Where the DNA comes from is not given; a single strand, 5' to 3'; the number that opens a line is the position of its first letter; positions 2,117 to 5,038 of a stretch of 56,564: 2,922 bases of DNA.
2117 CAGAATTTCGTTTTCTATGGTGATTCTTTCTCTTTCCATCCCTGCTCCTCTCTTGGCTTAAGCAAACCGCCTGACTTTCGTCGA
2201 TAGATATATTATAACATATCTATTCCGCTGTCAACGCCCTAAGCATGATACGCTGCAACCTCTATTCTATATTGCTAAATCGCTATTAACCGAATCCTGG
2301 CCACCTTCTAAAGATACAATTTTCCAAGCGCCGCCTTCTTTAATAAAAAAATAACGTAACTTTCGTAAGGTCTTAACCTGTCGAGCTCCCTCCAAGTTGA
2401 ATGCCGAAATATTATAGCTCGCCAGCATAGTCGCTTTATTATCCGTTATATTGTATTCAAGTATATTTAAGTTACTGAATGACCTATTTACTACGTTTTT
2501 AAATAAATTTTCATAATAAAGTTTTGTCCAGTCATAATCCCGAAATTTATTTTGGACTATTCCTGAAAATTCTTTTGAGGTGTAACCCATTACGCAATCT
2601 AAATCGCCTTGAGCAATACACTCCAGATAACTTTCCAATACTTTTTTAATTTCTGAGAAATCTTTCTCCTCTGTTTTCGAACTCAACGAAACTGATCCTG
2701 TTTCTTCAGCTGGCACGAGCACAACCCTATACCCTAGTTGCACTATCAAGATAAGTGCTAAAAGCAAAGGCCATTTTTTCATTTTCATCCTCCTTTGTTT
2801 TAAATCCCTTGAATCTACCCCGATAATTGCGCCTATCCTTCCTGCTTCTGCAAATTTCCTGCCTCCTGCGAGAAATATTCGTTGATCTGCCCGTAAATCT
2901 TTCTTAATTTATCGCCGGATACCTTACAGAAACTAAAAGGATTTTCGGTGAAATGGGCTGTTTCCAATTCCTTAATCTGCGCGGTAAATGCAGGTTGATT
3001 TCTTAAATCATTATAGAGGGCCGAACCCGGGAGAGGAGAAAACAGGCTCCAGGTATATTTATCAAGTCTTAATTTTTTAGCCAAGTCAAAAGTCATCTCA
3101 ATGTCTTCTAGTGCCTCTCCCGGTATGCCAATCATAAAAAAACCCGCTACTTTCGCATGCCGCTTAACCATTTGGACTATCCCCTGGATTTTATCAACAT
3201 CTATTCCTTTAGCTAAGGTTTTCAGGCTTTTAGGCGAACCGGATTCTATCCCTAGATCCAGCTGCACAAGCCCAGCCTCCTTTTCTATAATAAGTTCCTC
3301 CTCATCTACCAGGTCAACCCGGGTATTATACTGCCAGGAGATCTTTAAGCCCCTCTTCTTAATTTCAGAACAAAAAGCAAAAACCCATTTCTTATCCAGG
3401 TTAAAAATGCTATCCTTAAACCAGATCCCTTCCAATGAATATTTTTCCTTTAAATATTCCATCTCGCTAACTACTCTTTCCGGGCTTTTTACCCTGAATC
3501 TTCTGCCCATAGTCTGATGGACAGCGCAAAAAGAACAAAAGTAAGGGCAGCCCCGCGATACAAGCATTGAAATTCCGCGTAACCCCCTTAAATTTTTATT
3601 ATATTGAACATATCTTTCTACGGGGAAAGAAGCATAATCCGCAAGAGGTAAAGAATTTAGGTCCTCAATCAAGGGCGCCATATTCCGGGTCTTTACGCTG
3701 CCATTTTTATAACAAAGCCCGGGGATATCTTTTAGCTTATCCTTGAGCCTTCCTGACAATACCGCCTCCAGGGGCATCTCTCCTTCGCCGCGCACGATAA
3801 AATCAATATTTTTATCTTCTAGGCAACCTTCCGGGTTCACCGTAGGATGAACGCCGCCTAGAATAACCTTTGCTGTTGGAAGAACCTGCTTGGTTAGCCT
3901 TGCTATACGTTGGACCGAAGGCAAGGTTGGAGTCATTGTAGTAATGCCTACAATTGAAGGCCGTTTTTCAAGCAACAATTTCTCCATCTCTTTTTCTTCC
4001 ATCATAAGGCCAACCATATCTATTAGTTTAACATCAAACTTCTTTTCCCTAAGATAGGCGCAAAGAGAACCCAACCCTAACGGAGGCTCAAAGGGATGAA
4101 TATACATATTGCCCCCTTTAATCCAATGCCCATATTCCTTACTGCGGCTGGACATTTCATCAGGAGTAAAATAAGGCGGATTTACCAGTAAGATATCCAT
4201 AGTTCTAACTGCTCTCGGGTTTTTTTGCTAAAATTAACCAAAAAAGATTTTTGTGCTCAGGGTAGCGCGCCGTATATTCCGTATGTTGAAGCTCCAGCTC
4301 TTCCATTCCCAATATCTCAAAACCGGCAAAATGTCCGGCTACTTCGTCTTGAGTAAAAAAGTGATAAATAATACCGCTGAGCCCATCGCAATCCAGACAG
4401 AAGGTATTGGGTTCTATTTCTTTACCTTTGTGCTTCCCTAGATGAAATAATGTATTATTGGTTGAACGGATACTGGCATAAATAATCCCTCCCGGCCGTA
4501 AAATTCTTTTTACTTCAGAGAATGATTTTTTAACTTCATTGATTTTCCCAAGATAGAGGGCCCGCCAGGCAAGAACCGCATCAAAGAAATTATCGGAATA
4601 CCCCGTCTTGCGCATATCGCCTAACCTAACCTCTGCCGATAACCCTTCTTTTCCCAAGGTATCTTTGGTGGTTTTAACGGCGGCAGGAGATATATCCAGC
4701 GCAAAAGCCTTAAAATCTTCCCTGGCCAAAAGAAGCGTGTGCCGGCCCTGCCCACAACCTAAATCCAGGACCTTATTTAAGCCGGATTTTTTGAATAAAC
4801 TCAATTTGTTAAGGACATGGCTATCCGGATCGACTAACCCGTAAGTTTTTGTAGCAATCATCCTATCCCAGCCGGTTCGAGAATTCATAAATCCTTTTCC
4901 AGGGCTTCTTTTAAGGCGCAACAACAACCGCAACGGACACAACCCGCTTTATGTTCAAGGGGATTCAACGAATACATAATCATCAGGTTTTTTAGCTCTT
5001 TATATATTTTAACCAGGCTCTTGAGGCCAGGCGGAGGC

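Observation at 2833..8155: Six translationally coupled genes: ABC ATPase, G3E GTPase, Fe-S domain protein, odd radical SAM, methyltransferase, B12-radical SAM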

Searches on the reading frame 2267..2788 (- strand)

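Call 26: search_protein_families(library=pfam, proteins=[window:2267-2788:-], max_evalue=0.0001)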
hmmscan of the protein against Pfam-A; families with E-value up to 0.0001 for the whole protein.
window:2267-2788:- (173 aa): 0 families

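Call 79: search_protein_families(library=pfam, proteins=[window:2267-2788:-], max_evalue=0.01)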
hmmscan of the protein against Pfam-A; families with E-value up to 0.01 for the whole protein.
window:2267-2788:- (173 aa): 2 families
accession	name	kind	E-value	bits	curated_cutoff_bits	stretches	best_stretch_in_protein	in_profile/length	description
PF13474.12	SnoaL_3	-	0.0017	19.1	22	1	47-159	1-113/121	SnoaL-like domain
PF08332.16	CaMKII_AD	-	0.0029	18.2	22.1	1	45-159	3-121/128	Calcium/calmodulin dependent protein kinase II association domain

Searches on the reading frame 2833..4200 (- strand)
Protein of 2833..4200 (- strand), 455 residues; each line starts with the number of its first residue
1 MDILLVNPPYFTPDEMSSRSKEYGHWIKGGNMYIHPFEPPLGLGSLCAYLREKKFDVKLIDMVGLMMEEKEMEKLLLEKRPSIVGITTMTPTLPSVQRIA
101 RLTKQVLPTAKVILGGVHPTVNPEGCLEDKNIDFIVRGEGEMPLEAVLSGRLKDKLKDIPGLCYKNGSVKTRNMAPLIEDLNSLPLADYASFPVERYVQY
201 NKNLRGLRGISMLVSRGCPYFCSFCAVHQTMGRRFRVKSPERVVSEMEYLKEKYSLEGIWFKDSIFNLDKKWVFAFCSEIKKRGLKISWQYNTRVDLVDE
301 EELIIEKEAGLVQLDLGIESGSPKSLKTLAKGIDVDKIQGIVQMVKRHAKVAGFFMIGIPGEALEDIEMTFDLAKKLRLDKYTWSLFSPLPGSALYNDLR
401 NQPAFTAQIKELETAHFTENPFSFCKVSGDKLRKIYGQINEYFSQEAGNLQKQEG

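Call 3: search_protein_families(library=pfam, proteins=[window:2833-4200:-], max_evalue=0.01)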
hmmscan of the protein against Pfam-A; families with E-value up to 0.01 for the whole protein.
window:2833-4200:- (455 aa): 2 families
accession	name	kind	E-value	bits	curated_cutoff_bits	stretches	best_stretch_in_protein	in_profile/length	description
PF02310.24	B12-binding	-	2.7e-24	85.7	32.1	1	38-147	12-120/121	B12 binding domain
PF04055.27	Radical_SAM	-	2.7e-22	80.1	29.5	1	213-374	2-166/166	Radical SAM superfamily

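Call 4: search_protein_families(library=ncbifam, proteins=[window:2833-4200:-], max_evalue=0.01)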
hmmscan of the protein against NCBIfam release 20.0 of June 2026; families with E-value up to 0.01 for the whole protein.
window:2833-4200:- (455 aa): 34 families (the best 25 are shown)
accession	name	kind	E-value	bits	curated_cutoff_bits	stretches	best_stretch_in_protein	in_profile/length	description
TIGR02026.1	BchE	equivalog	4.3e-57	194.1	481.35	1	38-404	20-392/497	magnesium-protoporphyrin IX monomethyl ester anaerobic oxidative cyclase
NF050148.1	rSAM_ApyD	equivalog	8.2e-53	179.8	750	1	39-405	24-399/645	RiPP biosynthesis radical SAM protein ApyD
TIGR03471.1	HpnJ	equivalog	1.3e-51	176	577.6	1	77-410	65-398/472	hopanoid biosynthesis associated radical SAM protein HpnJ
NF038361.1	rSAM_Sden_1168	equivalog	8.2e-42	143.5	575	1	65-418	125-493/560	Sden_1168 family B12-binding radical SAM P-methyltransferase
TIGR04072.2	rSAM_ladder_B12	equivalog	1.9e-37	128.9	360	1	31-378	8-350/443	lipid biosynthesis B12-binding/radical SAM protein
TIGR04385.1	B12_rSAM_cofa1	equivalog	7.9e-35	120.9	450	1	40-375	20-362/438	B12 lower ligand biosynthesis radical SAM protein BzaD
TIGR03975.1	rSAM_ocin_1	subfamily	5.2e-33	114.4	281.85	1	72-375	120-428/606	RiPP maturation radical SAM C-methyltransferase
TIGR04014.1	B12_SAM_MJ_0865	equivalog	1.3e-32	113.2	360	1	108-407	67-366/434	methyl-coenzyme M reductase glutamine C-methyltransferase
TIGR04479.1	bcpD_PhpK_rSAM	subfamily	3.9e-30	104.7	600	1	45-384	77-416/504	PhpK family radical SAM P-methyltransferase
TIGR04367.1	HpnR_B12_rSAM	equivalog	2e-29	102.5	650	1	40-340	22-315/490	hopanoid C-3 methylase HpnR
NF033070.1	rSAM_AprD4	equivalog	1.1e-27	97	500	1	157-397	146-388/456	AprD4 family radical SAM diol-dehydratase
TIGR04013.1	B12_SAM_MJ_1487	hypoth_equivalog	1.9e-26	92.8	251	2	69-252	32-194/382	TIGR04013 family B12-binding domain/radical SAM domain-containing protein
TIGR04295.1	B12_rSAM_oligo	hypoth_equivalog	3.3e-26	91.9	400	1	26-336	9-319/422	TIGR04295 family B12-binding domain-containing radical SAM protein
TIGR04190.1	B12_SAM_Ta0216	equivalog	1.3e-21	76.9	500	1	40-378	37-395/554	TIGR04190 family B12-binding domain/radical SAM domain protein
NF033712.0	B12_rSAM_KedN5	subfamily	1.2e-20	73.3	700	1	52-268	34-253/624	KedN5 family methylcobalamin-dependent radical SAM C-methyltransferase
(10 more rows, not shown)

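Call 80: search_solved_structures(query=window:2833-4200:-, max_evalue=0.00001)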
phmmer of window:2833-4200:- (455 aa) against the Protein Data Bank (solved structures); distinct sequences matched with E-value up to 0.00001: 5.
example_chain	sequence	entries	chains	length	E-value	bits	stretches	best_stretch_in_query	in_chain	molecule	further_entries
9ccb_A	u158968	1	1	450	1.6e-23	86.6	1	115-400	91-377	Radical SAM core domain-containing protein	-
6fd2_B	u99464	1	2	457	6e-23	84.6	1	158-397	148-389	Putative apramycin biosynthetic oxidoreductase 4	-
7kdx_A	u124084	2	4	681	7.4e-11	44.8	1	63-268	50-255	Methyltransferase TokK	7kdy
9n1b_A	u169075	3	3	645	1.1e-06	31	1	107-367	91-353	Radical SAM protein | Radical SAM enzyme CysS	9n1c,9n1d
6wte_A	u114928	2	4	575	1.7e-06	30.4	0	34-270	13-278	B12-binding domain-containing protein | Tryptophan-C2-methyltransferase containing B12-binding domain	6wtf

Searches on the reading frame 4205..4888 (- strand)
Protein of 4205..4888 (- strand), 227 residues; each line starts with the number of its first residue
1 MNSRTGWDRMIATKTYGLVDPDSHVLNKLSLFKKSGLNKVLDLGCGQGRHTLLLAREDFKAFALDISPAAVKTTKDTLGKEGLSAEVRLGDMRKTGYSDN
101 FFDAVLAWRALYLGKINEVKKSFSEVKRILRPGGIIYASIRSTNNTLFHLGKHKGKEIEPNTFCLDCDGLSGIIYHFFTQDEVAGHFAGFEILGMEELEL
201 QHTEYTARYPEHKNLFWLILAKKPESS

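Call 3: search_protein_families(library=pfam, proteins=[window:4205-4888:-], max_evalue=0.01)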
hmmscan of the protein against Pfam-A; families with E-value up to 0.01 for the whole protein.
window:4205-4888:- (227 aa): 11 families
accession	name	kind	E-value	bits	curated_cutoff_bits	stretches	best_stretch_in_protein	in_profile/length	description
PF13649.12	Methyltransf_25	-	1.1e-19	71.3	27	1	40-134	1-97/97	Methyltransferase domain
PF08241.18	Methyltransf_11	-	2.4e-18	67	21.2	1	41-137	1-94/95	Methyltransferase domain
PF13847.12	Methyltransf_31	-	2.6e-16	60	27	1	37-149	4-120/145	Methyltransferase domain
PF08242.18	Methyltransf_12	-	3.6e-09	37.7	30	1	41-136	1-98/98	Methyltransferase domain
PF03848.20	TehB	-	4.4e-09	36.5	20.4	1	13-135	10-129/193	Tellurite resistance protein TehB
PF13489.12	Methyltransf_23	-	1.2e-08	35.3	27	1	34-183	20-150/164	Methyltransferase domain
PF05175.20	MTS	-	1.3e-07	31.9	23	1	19-134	16-134/170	Methyltransferase small domain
PF01209.24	Ubie_methyltran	-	9.4e-06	25.6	20.1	1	35-138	47-151/233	ubiE/COQ5 methyltransferase family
PF02353.26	CMAS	-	1.4e-05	25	27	1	25-146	54-173/273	Mycolic acid cyclopropane synthetase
PF05148.21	Methyltransf_8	-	0.0005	20.4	27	1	30-142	68-161/219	Hypothetical methyltransferase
PF03141.22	Methyltransf_29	-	0.009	15.1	23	0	34-141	115-220/506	Putative S-adenosyl-L-methionine-dependent methyltransferase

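Call 4: search_protein_families(library=ncbifam, proteins=[window:4205-4888:-], max_evalue=0.01)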
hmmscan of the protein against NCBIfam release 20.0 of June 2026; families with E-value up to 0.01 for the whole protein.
window:4205-4888:- (227 aa): 54 families (the best 25 are shown)
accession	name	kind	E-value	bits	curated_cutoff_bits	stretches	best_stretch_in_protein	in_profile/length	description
NF045649.1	2X_seleno_MduS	exception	2.9e-29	102.1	380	1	3-199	7-199/338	methyltransferase domain-containing selenoprotein MduS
NF008992.0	PRK12335.1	equivalog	6.4e-13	48.5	303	1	13-134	102-219/289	SAM-dependent methyltransferase TehB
NF045667.1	MTase_DVU1556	equivalog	1.6e-12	47.4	155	1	36-139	22-120/213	DVU_1556 family methyltransferase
NF043040.1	corrin_prot_MT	hypoth_equivalog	5.4e-12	45.6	180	1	36-136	41-145/216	corrinoid protein-associated methyltransferase CpaM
NF041820.1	daptide_MTase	equivalog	1.3e-11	44.4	175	1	19-146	19-150/243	daptide-type RiPP biosynthesis methyltransferase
TIGR00477.1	tehB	equivalog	2.9e-10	39.9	219.5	1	14-135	54-171/238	tellurite resistance methyltransferase TehB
NF007610.0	PRK10258.1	equivalog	2.4e-09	36.9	342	1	31-137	37-137/251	malonyl-ACP O-methyltransferase BioC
TIGR02072.1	BioC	equivalog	7.3e-09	35.8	184.95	1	32-143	27-137/244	malonyl-ACP O-methyltransferase BioC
NF008405.0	PRK11207.1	equivalog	8.5e-09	35.2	218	1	12-134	9-128/198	tellurite resistance methyltransferase TehB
NF045825.1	FAmtase_mtf2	equivalog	3.1e-08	33.2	400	1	38-145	60-166/248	fatty-acid O-methyltransferase Mtf2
NF047649.1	MTase_UXPK_star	exception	4e-08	32.6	460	1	24-136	65-179/283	methyltransferase/UXPK-star double selenoprotein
NF045823.1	PthPhpthDimycoMt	equivalog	9.2e-08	31.6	300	1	39-145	69-174/256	phthiotriol/phenolphthiotriol dimycocerosates methyltransferase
NF001244.0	PRK00216.1-5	equivalog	1.5e-07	30.9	216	1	34-136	46-151/236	bifunctional demethylmenaquinone methyltransferase/2-methoxy-6-polyprenyl-1,4-benzoquinol methylase UbiE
NF041537.1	ArsM_AhpD_UU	exception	1.7e-07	30.4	510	1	26-136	66-178/345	arsenite methyltransferase/AhpD domain selenoprotein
NF041536.1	ArsM_DUF2284_UU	exception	1.7e-07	30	575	1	25-136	65-178/459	arsenite methyltransferase/DUF2284 domain selenoprotein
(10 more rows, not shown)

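Call 81: search_solved_structures(query=window:4205-4888:-, max_evalue=1e-8)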
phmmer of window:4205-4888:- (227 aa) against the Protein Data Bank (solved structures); distinct sequences matched with E-value up to 1e-8: 6.
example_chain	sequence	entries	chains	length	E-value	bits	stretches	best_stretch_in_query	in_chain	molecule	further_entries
2p8j_A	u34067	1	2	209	3.3e-12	49.8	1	32-197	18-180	S-adenosylmethionine-dependent methyltransferase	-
6uak_A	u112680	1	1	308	4.4e-12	49.4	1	39-144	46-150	SAM dependent methyltransferase LahSB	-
1ve3_A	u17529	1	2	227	2.8e-10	43.5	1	32-136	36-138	hypothetical protein PH0226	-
9w6x_A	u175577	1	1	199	1.7e-09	40.9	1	38-138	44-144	YtkW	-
4pne_A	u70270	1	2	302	3.7e-09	39.8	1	38-137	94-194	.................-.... protein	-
1wzn_A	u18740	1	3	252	6.9e-09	38.9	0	34-137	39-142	SAM-dependent methyltransferase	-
